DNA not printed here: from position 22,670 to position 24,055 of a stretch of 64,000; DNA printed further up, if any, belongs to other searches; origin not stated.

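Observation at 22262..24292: Uncharacterised three-gene operon centred on a PD-(D/E)xK nuclease-like protein, wedged between a type IV restriction gene and an IS481: candidate new defence or toxin module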

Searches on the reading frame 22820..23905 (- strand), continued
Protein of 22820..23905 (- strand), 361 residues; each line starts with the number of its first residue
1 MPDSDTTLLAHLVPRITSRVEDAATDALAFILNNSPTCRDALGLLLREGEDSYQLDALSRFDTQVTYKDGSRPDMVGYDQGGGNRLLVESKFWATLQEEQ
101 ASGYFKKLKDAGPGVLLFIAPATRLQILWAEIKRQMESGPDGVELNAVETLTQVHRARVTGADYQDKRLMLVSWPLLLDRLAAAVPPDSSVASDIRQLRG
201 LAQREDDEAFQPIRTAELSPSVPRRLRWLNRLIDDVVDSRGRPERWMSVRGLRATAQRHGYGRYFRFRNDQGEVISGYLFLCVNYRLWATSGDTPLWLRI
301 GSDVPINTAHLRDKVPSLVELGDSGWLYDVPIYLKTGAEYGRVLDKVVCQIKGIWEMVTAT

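Call 79: search_dna_similar(query=window:22820-23905:-, collection=phages, mode=protein, max_evalue=0.01, max_rows=10)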
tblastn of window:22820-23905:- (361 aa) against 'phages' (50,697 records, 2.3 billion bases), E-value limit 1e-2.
No match.

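Call 89: search_protein_families(library=pfam, proteins=[L096:7674-7919:+], max_evalue=1)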
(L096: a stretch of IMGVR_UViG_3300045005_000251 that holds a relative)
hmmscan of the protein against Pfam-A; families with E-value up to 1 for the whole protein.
L096:7674-7919:+ (82 aa): 0 families

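Call 111: find_encoding_contigs(protein=P0078, flank=7000, max_places=1)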
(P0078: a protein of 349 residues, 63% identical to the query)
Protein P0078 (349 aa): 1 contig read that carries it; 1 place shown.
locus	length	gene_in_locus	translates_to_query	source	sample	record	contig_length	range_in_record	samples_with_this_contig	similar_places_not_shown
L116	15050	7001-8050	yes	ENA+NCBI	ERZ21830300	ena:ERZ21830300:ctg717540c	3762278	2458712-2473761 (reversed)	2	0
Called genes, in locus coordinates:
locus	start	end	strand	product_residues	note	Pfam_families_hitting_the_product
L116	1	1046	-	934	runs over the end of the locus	PF13510:Fer2_4, PF00890:FAD_binding_2, PF01134:GIDA (weak), PF07992:Pyr_redox_2, PF12831:FAD_oxidored, PF17806:SO_alpha_A3, PF01571:GCV_T, PF08669:GCV_T_C, +5 more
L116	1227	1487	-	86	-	PF04267:SoxD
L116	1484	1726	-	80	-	-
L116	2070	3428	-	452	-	PF03951:Gln-synt_N, PF00120:Gln-synt_C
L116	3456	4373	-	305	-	PF03747:ADP_ribosyl_GH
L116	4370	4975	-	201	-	PF22784:PTP-SAK, PF22785:Tc-R-P, PF00782:DSPc, PF22741:PTP-NADK (weak)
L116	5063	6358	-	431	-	PF01645:Glu_synthase, PF01070:FMN_dh, PF00478:IMPDH (weak)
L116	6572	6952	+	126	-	-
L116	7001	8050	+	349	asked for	-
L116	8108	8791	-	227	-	-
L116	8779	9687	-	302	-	PF13230:GATase_4 (weak), PF13522:GATase_6, PF13537:GATase_7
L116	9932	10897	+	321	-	PF08240:ADH_N, PF00107:ADH_zinc_N, PF13602:ADH_zinc_N_2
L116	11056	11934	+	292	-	PF17170:DUF5128 (faint), PF01436:NHL (weak)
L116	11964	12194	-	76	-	PF02604:PhdYeFM_antitox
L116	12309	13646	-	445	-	PF00202:Aminotran_3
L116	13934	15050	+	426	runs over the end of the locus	PF07690:MFS_1, PF12832:MFS_1_like, PF07690:MFS_1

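Call 112: find_encoding_contigs(protein=P0094, flank=7000, max_places=1)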
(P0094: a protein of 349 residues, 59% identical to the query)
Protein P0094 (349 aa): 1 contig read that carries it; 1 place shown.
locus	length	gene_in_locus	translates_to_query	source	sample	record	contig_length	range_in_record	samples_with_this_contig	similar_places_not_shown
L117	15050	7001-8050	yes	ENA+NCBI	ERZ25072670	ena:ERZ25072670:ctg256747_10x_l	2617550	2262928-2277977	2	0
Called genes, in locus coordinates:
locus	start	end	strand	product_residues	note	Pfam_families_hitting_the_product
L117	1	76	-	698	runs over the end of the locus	PF04879:Molybdop_Fe4S4, PF00384:Molybdopterin, PF01568:Molydop_binding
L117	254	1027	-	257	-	-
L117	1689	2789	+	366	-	PF02746:MR_MLE_N, PF13378:MR_MLE_C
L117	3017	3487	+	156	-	PF01243:PNPOx_N, PF12900:Pyridox_ox_2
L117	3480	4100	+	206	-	PF04343:DUF488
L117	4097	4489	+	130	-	PF04343:DUF488, PF22751:DUF488-N3a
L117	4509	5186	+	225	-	PF22557:DuOB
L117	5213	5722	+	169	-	PF13452:FAS1_DH_region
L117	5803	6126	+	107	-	-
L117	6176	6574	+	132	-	-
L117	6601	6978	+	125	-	-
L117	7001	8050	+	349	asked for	-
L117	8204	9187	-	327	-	PF07995:GSDH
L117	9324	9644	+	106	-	-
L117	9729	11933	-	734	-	PF00560:LRR_1 (faint), PF13855:LRR_8 (weak), PF00041:fn3, PF00028:Cadherin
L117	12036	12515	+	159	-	-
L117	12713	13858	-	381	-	PF03841:SelA, PF01212:Beta_elim_lyase (faint), PF00266:Aminotran_5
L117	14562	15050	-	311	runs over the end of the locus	PF00291:PALP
